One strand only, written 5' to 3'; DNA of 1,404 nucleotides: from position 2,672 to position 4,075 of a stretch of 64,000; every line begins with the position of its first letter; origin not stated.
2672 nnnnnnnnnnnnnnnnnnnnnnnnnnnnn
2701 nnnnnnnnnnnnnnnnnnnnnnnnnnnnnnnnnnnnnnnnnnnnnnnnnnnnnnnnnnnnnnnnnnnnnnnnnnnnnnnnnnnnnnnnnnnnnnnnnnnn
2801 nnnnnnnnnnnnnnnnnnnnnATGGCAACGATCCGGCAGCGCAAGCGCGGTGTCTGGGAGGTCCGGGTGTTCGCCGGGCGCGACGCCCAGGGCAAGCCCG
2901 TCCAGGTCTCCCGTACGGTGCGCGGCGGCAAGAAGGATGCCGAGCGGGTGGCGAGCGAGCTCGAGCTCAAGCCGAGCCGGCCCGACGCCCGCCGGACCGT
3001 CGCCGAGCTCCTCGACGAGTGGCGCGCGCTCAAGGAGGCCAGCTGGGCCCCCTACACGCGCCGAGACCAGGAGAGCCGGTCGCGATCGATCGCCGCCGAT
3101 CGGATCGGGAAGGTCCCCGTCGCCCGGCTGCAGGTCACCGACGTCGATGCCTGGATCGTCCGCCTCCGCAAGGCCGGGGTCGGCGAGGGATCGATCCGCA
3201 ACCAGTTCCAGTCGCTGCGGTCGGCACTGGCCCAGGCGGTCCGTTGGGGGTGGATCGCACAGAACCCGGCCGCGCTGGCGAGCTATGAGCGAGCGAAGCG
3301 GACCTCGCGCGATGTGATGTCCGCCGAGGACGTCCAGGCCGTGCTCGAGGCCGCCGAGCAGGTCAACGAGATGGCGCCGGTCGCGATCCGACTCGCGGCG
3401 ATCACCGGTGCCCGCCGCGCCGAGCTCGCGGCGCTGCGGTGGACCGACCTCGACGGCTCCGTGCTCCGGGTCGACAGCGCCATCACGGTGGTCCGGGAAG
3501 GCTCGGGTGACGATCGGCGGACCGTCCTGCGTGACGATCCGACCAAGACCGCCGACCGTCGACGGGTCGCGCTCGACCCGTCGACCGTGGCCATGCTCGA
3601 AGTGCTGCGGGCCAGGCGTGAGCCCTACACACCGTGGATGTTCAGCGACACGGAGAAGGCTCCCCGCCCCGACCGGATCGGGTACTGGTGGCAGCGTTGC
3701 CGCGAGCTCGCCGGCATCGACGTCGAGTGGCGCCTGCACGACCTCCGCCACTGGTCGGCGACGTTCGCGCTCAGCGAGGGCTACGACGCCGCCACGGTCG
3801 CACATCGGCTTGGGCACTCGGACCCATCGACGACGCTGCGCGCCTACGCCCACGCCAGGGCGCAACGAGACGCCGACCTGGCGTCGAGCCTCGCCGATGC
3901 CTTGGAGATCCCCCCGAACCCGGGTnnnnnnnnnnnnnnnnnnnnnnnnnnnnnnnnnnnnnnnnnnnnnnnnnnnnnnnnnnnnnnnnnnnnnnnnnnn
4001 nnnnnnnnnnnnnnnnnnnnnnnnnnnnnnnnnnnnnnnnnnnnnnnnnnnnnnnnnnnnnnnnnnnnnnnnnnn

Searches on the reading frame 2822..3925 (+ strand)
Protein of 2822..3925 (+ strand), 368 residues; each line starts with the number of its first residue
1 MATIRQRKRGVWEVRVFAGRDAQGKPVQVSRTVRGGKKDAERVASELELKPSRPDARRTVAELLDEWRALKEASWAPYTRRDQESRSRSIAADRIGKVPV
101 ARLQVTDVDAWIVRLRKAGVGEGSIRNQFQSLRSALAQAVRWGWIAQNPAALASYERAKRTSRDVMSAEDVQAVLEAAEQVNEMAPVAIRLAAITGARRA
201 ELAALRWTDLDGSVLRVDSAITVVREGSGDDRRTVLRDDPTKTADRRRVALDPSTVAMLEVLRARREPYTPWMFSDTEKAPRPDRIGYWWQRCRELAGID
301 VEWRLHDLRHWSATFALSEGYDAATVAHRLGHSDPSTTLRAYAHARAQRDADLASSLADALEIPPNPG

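Call 13: search_protein_families(library=pfam, proteins=[window:2822-3900:+], max_evalue=10)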
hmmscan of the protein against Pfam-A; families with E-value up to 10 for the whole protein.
window:2822-3900:+ (359 aa): 6 families
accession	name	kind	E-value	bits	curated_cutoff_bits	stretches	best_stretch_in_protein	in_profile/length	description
PF00589.27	Phage_integrase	-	2.4e-18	66.9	27.1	1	165-348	2-171/172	Phage integrase family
PF11917.13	DUF3435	-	5e-06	26.1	25.8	2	265-351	159-244/418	Protein of unknown function (DUF3435)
PF22022.2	Phage_int_M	-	0.00068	20.3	27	1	62-151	3-91/96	Phage integrase central domain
PF13102.12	Phage_int_SAM_5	-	0.0076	17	22.3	1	108-150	54-93/98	Phage integrase SAM-like domain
PF02899.23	Phage_int_SAM_1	-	0.28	11.9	22.3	1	96-141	36-81/83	Phage integrase, N-terminal SAM-like domain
PF20901.3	Sf6_terminase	-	1.3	9.5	27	1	139-194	32-76/106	Bacteriophage Sf6, terminase small subunit-like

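Call 15: find_homologous_proteins(query=window:2822-3900:+, max_evalue=1e-10)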
Query window:2822-3900:+ (359 aa): 1192 proteins with E <= 1e-10 among 8000 candidates; the best 120 are listed.
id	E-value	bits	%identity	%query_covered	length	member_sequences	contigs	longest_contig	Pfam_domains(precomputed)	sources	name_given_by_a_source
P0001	2.2e-226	769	100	100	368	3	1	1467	PF00589.28,PF11917.14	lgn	-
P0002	5.3e-184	629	80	100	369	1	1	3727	PF00589.28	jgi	jgi:integrase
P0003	2.6e-182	624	79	100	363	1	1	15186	PF00589.28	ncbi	-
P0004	7.6e-180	616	80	100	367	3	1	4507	PF00589.28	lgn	-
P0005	8.1e-180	616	78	100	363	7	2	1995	PF00589.28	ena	-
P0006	4.3e-174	597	75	100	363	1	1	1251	PF00589.28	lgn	-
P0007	1.9e-167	575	78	96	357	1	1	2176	PF00589.28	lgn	-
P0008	2.6e-167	575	75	100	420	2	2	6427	PF00589.28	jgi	-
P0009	7.0e-164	563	74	100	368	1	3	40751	PF00589.28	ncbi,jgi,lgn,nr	ncbi:MAG: site-specific integrase [Acidimicrobiales bacterium]|jgi:integrase|nr:site-specific integr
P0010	5.2e-162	557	72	100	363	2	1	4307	PF00589.28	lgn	-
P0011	2.6e-159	548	72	100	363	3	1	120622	PF00589.28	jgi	jgi:integrase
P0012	7.8e-158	543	72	100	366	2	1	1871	PF00589.28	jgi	jgi:integrase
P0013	5.3e-156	537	69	100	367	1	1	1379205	PF00589.28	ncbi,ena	-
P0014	3.3e-155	535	69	100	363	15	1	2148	PF00589.28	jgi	jgi:integrase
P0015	8.0e-155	534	67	100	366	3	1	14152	PF22022.3,PF00589.28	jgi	jgi:integrase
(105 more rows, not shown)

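Call 18: find_related_loci(query=A1, collection=genome_contigs, flank=10000)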
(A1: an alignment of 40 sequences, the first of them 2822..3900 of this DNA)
Query A1 (359 aa) in genome_contigs; peptide patterns used: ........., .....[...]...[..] (x = any residue, [..] = any of these).
511 stretches matched a pattern; 405 encode a relative of the query (tblastn E <= 1e-3); the best 80 are kept; 80 distinct loci.
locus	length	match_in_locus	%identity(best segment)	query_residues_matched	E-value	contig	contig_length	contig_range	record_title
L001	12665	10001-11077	79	1-359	0e+0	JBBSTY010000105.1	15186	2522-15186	MAG: Acidimicrobiales bacterium isolate SVL2_sbin.32 SVL2_sbin.32_k141_1371977_L_15186_cov_12.0000, whole genome shotgun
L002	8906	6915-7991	79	1-359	0e+0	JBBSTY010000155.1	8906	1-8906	MAG: Acidimicrobiales bacterium isolate SVL2_sbin.32 SVL2_sbin.32_k141_400745_L_8906_cov_12.0051, whole genome shotgun s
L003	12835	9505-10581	74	1-359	1e-169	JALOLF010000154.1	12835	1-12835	MAG: Acidimicrobiales bacterium isolate Prado018 scaffold_8211, whole genome shotgun sequence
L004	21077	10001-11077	69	1-359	1e-161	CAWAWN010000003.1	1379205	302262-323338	MAG: uncultured Microthrixaceae bacterium isolate MFD05502.bin.2.91 genome assembly, contig: contig_9400, whole genome s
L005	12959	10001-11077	69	1-359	6e-161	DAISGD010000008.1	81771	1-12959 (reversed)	MAG TPA_asm: Acidimicrobiales bacterium isolate CTOTU41480 NODE_133_length_81771_cov_9.606014, whole genome shotgun sequ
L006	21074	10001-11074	66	1-358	4e-148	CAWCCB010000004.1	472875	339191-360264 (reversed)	MAG: uncultured Microthrixaceae bacterium isolate MFD05502.bin.3.230 genome assembly, contig: contig_16592, whole genome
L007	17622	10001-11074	60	1-358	1e-131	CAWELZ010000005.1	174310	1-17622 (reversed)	MAG: uncultured Actinomycetes bacterium isolate MFD02923.bin.2.90 genome assembly, contig: contig_27588, whole genome sh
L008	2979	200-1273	56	1-358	1e-127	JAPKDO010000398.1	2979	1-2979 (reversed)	MAG: Acidimicrobiales bacterium isolate ANT-92 NODE_33922_length_2979_cov_4.436731, whole genome shotgun sequence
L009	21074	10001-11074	57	1-358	1e-122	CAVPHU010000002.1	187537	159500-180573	MAG: uncultured Acidimicrobiaceae bacterium isolate MFD09964.bin.1.301 genome assembly, contig: contig_14853, whole geno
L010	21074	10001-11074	56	1-358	8e-121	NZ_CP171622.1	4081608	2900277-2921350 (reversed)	Actinospongicola halichondriae strain Hal317 chromosome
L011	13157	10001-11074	55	1-359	7e-120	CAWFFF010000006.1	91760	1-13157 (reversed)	MAG: uncultured Actinomycetes bacterium isolate MFD02416.bin.2.90 genome assembly, contig: contig_23720, whole genome sh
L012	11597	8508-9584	56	1-358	7e-119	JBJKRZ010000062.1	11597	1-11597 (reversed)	MAG: Acidimicrobiales bacterium isolate Bin_70 S1Ck127_3422819_flag_1_multi_7.9939_len_11597, whole genome shotgun seque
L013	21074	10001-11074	55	1-359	2e-117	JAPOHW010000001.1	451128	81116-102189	MAG: Actinomycetota bacterium isolate bin20 NODE_1_length_451128_cov_3.777761, whole genome shotgun sequence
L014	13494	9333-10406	55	1-359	6e-117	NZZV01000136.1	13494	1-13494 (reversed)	MAG: Acidimicrobiaceae bacterium isolate NAT239 MHASMcontig_944416, whole genome shotgun sequence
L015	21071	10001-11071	55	1-358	3e-116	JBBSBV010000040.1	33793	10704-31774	MAG: Acidimicrobiia bacterium isolate La6_metabat2.202 La6_metabat2.202_K_3144093_L_33793_cov_14.4334, whole genome shot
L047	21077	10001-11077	54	1-358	8e-112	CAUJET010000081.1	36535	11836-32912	MAG: Actinomycetota bacterium isolate KLAP8 genome assembly, contig: KLAP8_600335, whole genome shotgun sequence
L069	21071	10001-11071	51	1-358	1e-109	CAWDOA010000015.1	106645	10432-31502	MAG: uncultured Acidimicrobiales bacterium isolate MFD03551.bin.1.105 genome assembly, contig: contig_65386, whole genom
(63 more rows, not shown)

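Call 25: search_solved_structures(query=A1, max_evalue=0.01, show_alignments=2)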
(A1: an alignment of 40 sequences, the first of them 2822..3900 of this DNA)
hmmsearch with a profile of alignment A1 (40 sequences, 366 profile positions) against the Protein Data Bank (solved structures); distinct sequences matched with E-value up to 0.01: 20.
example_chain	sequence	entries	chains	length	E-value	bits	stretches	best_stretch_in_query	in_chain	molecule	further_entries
3nkh_A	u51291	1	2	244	2.1e-14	56.7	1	190-359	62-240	Integrase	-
6emy_A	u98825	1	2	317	1.2e-13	54.2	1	77-350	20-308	Int protein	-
6en0_A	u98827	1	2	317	2e-13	53.4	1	77-350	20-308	Int protein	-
4a8e_A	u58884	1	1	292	4.2e-13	52.4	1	240-349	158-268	PROBABLE TYROSINE RECOMBINASE XERC-LIKE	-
6emz_A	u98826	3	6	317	1.1e-12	51.1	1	77-350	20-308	Int protein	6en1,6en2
5hxy_A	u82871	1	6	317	3.6e-10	42.8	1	165-349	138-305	Tyrosine recombinase XerA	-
1z19_A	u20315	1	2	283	1.3e-09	40.9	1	127-222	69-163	Integrase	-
1z1b_A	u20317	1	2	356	2.5e-09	40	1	125-222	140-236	Integrase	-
1p7d_A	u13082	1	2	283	3.6e-09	39.4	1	127-222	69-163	Integrase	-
1z1g_A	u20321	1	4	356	7.1e-09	38.5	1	125-222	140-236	Integrase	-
5j0n_E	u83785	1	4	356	7.1e-09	38.5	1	125-222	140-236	Integrase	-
1a0p_A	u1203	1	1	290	9.1e-09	38.1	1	282-352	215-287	SITE-SPECIFIC RECOMBINASE XERD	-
2a3v_A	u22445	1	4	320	1.8e-08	37.1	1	291-351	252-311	site-specific recombinase IntI4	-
9i5v_14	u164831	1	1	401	2.6e-08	36.7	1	242-346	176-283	Ribosome-associated translation inhibitor RaiA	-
5dcf_A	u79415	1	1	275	2.4e-07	33.4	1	283-353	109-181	Tyrosine recombinase XerD,DNA translocase FtsK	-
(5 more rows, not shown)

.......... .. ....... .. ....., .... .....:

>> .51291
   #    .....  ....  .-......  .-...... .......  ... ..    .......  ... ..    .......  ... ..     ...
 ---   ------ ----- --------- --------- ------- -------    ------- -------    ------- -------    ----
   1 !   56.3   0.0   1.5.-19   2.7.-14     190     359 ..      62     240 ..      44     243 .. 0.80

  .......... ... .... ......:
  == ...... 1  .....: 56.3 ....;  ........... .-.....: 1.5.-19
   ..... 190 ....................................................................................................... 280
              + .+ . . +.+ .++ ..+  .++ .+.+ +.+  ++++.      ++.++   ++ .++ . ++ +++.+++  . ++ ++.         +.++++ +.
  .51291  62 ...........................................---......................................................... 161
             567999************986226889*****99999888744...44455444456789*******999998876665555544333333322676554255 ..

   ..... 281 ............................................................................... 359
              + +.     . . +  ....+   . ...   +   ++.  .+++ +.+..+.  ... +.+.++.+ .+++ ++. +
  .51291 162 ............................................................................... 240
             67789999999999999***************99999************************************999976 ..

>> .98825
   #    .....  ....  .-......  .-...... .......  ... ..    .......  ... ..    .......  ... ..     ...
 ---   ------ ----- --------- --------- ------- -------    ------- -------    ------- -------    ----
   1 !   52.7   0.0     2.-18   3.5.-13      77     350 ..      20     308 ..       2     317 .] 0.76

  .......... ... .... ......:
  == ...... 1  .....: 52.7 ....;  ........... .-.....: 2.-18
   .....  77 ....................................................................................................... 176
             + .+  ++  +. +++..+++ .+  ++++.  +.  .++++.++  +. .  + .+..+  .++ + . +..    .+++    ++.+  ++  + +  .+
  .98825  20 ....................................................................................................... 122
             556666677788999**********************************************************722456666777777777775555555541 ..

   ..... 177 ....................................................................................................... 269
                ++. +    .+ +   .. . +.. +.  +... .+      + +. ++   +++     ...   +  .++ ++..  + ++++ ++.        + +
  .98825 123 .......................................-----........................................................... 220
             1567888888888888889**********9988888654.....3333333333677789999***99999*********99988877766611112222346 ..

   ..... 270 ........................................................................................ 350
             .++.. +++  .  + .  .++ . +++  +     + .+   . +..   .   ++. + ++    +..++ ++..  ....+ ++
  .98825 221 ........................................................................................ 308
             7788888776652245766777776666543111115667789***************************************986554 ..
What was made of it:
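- Closest known: Bacteriophage lambda Int / attP. Same: The catalytic domains are related by sequence (1z1b, E 2.5e-9, call 25).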

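Call 46: search_protein_families(library=pfam, proteins=[L047:11893-12255:-, L047:11098-11475:+, L047:11327-11758:+, L069:11413-12084:+], max_evalue=0.01)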
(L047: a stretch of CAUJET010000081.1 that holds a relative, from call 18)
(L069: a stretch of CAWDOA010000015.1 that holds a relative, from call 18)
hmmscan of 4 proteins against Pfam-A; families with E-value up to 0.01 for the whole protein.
L047:11893-12255:- (120 aa): 2 families
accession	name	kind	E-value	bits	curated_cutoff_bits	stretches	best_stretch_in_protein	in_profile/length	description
PF00903.31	Glyoxalase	-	1.7e-07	32.1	20.6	1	57-115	58-121/121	Glyoxalase/Bleomycin resistance protein/Dioxygenase superfamily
PF18029.7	Glyoxalase_6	-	0.00017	22.6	23.6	1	52-115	45-105/106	Glyoxalase-like domain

L047:11098-11475:+ (125 aa): 0 families

L047:11327-11758:+ (143 aa): 0 families

L069:11413-12084:+ (223 aa): 0 families

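Call 56: search_dna_similar(query=window:2822-3925:+, collection=phages, mode=protein, max_rows=15)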
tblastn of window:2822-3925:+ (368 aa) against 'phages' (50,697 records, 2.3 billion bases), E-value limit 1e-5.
Records with a match: 1530; places in all: 1536; records where one place covers at least 80% of the query: 524.
Best place of each record, by identity: <60% 1530.
By first word of the organism name: Mycobacterium 599; Streptococcus 272; Gordonia 136; Paenibacillus 85; Staphylococcus 64; Bacteriophage 62; Pseudomonas 40; Arthrobacter 33; Lactobacillus 32; Listeria 24; and 44 more.
By host as written in the record: Mycobacterium smegmatis mc2 155 390; Gordonia terrae 3612 110; Mycobacterium smegmatis mc#155 100; - 100; Paenibacillus larvae 38; Staphylococcus aureus 27; Mycobacterium smegmatis mc2155 24; Helicobacter pylori 17; and 448 more.
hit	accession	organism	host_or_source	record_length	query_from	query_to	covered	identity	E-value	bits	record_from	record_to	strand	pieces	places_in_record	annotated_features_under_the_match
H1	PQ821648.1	Mycobacterium phage ZM2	Mycolicibacterium smegmatis MC2 155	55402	2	344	93%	30.0%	8e-13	76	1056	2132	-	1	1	integrase | excisionase and transcriptional regulator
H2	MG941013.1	Actinomyces phage xhp1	Actinomyces odontolyticus subsp. ...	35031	1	349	95%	28.8%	6e-17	89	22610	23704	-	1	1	site-specific integrase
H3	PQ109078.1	Thermus phage Tsatsa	Thermus thermophilus HB8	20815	2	342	93%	29.0%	9e-12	72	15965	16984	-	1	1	integrase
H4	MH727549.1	Mycobacterium phage Gancho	Mycobacterium smegmatis mc2155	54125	2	344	93%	28.8%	5e-11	70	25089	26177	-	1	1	28: integrase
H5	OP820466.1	Mycobacterium phage Gravaillia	Mycobacterium smegmatis mc#155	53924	2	344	93%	28.8%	7e-11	70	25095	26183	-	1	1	29: tyrosine integrase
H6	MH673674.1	Thermus phage phiMa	Thermus thermophilus HB8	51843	2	349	95%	28.4%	2e-16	87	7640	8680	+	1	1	hypothetical protein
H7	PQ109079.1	Thermus phage Cumys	Thermus thermophilus HB8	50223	2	349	95%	28.1%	1e-16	87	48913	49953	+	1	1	integrase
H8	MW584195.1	Mycobacterium phage prophiGD51-2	Mycobacterium abscessus GD51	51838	2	345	93%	28.1%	6e-19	94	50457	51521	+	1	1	64: tyrosine integrase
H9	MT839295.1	Bacteriophage sp.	human fecal samples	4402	2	344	93%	27.8%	2e-25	113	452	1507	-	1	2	record has no annotation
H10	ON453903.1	Flavonifractor phage Castelnaud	Flavonifractor plautii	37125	12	344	90%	28.4%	2e-17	90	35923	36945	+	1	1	integrase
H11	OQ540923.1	Microcystis phage MJing1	Microcystis sp.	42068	3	348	94%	27.3%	7e-18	91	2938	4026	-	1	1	integrase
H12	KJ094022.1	Listeria phage LP-030-3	Listeria monocytogenes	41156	2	345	93%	27.2%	3e-19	95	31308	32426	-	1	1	integrase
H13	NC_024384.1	Listeria phage LP-030-3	Listeria monocytogenes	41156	2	345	93%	27.2%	3e-19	95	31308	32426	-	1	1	integrase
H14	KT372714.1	Bacillus phage vB_BtS_BMBtp16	Bacillus thuringiensis YBT-1518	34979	7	345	92%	27.5%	3e-20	98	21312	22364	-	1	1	integrase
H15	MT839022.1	Bacteriophage sp.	human fecal samples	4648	2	344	93%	27.1%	1e-25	114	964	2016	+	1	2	record has no annotation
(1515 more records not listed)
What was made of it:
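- Closest known: Mycobacteriophage attP sites. Different: A different integrase family (27-30% identity to phage integrases, call 56), a different motif (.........) and a different host class (Acidimicrobiia).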

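Call 57: search_dna_similar(query=window:2822-3925:+, collection=plasmids, mode=protein, max_rows=10)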
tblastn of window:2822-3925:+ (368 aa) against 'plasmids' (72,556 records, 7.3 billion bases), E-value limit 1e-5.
Records with a match: 371; places in all: 424; records where one place covers at least 80% of the query: 110.
Best place of each record, by identity: <60% 371.
By first word of the organism name: Enterococcus 136; Bacillus 44; Streptomyces 16; Bradyrhizobium 15; Rhizobium 13; Ligilactobacillus 11; Clostridioides 8; Deinococcus 6; Photobacterium 6; Paenarthrobacter 5; and 60 more.
By predicted mobility (MOB-suite, as given by PLSDB): non-mobilizable 192; conjugative 129; mobilizable 50.
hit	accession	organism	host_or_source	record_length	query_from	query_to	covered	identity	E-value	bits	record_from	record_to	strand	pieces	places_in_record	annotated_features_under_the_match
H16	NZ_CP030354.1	Novosphingobium sp. P6W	cell culture,podzolic fallow soil ...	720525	4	344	93%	29.5%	2e-12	76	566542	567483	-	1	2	site-specific integrase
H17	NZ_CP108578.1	Streptomyces goshikiensis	-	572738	2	348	94%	28.6%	2e-11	73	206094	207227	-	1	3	tyrosine-type recombinase/integrase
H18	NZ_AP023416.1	Vescimonas fastidiosa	Homo sapiens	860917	2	349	95%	28.3%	1e-23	110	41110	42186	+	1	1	site-specific integrase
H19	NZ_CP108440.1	Streptomyces sp. NBC_01278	-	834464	2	346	94%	27.3%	1e-11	74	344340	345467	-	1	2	tyrosine-type recombinase/integrase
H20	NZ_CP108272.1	Streptomyces sp. NBC_00045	-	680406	2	346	94%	27.3%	5e-11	72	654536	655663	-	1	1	tyrosine-type recombinase/integrase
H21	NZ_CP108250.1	Streptomyces sp. NBC_00069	-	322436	2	346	94%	27.2%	3e-10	70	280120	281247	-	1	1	tyrosine-type recombinase/integrase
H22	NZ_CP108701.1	Streptomyces sp. NBC_01006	-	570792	2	346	94%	27.2%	3e-10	70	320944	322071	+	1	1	tyrosine-type recombinase/integrase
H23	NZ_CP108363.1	Streptomyces sp. NBC_01343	-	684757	2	346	94%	27.0%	8e-9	65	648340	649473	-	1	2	site-specific integrase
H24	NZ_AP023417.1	Vescimonas fastidiosa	Homo sapiens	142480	3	345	93%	26.9%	6e-16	87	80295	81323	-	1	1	site-specific integrase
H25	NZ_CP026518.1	Deinococcus sp. NW-56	whole organism,water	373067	31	344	85%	29.4%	3e-15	85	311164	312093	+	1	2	site-specific integrase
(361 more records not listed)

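Call 58: get_annotated_region(hit=H12, flank=300)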
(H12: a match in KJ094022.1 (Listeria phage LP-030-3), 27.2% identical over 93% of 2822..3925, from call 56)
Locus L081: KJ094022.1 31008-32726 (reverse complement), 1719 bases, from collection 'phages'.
description: Listeria phage LP-030-3, complete genome.
organism: Listeria phage LP-030-3 (NCBI taxid 1458852)
taxonomy: Viruses; Duplodnaviria; Heunggongvirae; Uroviricota; Caudoviricetes
host: Listeria monocytogenes; source: -; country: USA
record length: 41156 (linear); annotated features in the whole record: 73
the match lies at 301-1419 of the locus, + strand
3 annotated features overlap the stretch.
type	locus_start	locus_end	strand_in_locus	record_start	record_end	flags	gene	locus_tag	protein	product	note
CDS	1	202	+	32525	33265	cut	-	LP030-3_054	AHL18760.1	Ig-like domain-containing protein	-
CDS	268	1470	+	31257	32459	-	-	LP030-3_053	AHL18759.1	integrase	-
CDS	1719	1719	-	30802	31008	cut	-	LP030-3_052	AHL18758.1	hypothetical protein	-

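Call 59: get_annotated_region(hit=H14, flank=300)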
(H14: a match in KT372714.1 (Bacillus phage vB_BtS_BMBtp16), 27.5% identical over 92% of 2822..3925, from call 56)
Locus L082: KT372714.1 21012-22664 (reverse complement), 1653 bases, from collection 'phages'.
description: Bacillus phage vB_BtS_BMBtp16, complete genome.
organism: Bacillus phage vB_BtS_BMBtp16 (NCBI taxid 1701848)
taxonomy: Viruses; Duplodnaviria; Heunggongvirae; Uroviricota; Caudoviricetes
host: Bacillus thuringiensis YBT-1518; source: -; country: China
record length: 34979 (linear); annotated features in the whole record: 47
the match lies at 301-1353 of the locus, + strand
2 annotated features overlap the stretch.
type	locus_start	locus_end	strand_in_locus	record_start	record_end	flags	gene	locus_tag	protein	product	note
CDS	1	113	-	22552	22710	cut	-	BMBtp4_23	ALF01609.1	hypothetical protein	-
CDS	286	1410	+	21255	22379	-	-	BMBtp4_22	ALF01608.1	integrase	-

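Call 60: get_annotated_region(hit=H8, flank=300)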
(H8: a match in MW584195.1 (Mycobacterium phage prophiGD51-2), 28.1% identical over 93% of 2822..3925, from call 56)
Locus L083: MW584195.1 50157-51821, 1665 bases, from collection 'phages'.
description: Mycobacterium phage prophiGD51-2, complete genome.
organism: Mycobacterium phage prophiGD51-2 (NCBI taxid 2813267)
taxonomy: Viruses; Duplodnaviria; Heunggongvirae; Uroviricota; Caudoviricetes
host: Mycobacterium abscessus GD51; source: -; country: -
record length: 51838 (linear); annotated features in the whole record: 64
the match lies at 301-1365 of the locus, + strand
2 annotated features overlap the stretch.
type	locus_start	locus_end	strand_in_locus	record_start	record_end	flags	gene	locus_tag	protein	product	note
CDS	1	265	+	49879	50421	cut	63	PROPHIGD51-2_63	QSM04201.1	immunity repressor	-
CDS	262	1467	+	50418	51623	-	64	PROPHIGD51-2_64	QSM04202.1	tyrosine integrase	-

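Call 61: get_annotated_region(hit=H2, flank=300)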
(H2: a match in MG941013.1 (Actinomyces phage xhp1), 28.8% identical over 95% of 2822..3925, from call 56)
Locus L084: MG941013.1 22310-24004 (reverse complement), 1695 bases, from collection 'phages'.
description: Actinomyces phage xhp1, complete genome.
organism: Actinomyces phage xhp1 (NCBI taxid 2099653)
taxonomy: Viruses; Duplodnaviria; Heunggongvirae; Uroviricota; Caudoviricetes
host: Actinomyces odontolyticus subsp. actinosynbacter XH001; source: -; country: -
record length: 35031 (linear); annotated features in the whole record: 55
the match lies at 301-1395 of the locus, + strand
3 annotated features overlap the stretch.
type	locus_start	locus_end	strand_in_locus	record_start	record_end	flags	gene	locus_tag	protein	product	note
CDS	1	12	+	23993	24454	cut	-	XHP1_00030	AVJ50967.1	hypothetical protein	-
CDS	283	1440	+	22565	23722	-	-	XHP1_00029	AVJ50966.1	site-specific integrase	-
CDS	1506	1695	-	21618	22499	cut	-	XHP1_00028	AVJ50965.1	glycerophosphoryl diester phosphodiesterase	-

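Call 62: search_protein_families(library=pfam, proteins=[L081:268-1467:+, L082:286-1407:+, L083:262-1464:+, L084:283-1437:+], max_evalue=0.01)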
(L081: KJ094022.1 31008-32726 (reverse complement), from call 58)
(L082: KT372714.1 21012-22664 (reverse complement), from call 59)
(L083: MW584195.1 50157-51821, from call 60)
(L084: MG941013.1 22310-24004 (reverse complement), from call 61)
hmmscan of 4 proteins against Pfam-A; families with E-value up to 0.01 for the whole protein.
L081:268-1467:+ (400 aa): 2 families
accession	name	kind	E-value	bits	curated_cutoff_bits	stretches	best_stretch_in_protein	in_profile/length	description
PF00589.27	Phage_integrase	-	1.3e-25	90.6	27.1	1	201-386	4-170/172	Phage integrase family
PF14659.12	Phage_int_SAM_3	-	8e-07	29.6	22.6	1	74-132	1-57/58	Phage integrase, N-terminal SAM-like domain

L082:286-1407:+ (374 aa): 3 families
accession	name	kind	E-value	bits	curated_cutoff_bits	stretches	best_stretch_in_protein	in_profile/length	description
PF00589.27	Phage_integrase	-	2.6e-28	99.4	27.1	1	191-357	24-169/172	Phage integrase family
PF14657.12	Arm-DNA-bind_4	-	1.8e-18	66.3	22.3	1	11-55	1-45/47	Arm DNA-binding domain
PF14659.12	Phage_int_SAM_3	-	1.1e-16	61.2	22.6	1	64-121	1-57/58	Phage integrase, N-terminal SAM-like domain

L083:262-1464:+ (401 aa): 2 families
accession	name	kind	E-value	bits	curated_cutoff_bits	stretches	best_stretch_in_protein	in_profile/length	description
PF00589.27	Phage_integrase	-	5.3e-27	95.1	27.1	1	183-370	3-170/172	Phage integrase family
PF11917.13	DUF3435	-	0.002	17.6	25.8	0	199-227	27-55/418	Protein of unknown function (DUF3435)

L084:283-1437:+ (385 aa): 3 families
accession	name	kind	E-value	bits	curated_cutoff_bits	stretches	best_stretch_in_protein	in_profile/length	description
PF00589.27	Phage_integrase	-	3.2e-13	50.3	27.1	1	196-370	9-171/172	Phage integrase family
PF14659.12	Phage_int_SAM_3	-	0.00013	22.5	22.6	1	81-136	1-56/58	Phage integrase, N-terminal SAM-like domain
PF22022.2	Phage_int_M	-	0.00024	21.7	27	1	82-171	1-90/96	Phage integrase central domain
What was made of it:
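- On Pfam Arm-DNA-bind_4 (PF14657, 'AP2-like' integrase N-domain): Bacillus phage BMBtp16 Int has PF14657 at residues 11-55 (call 62).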
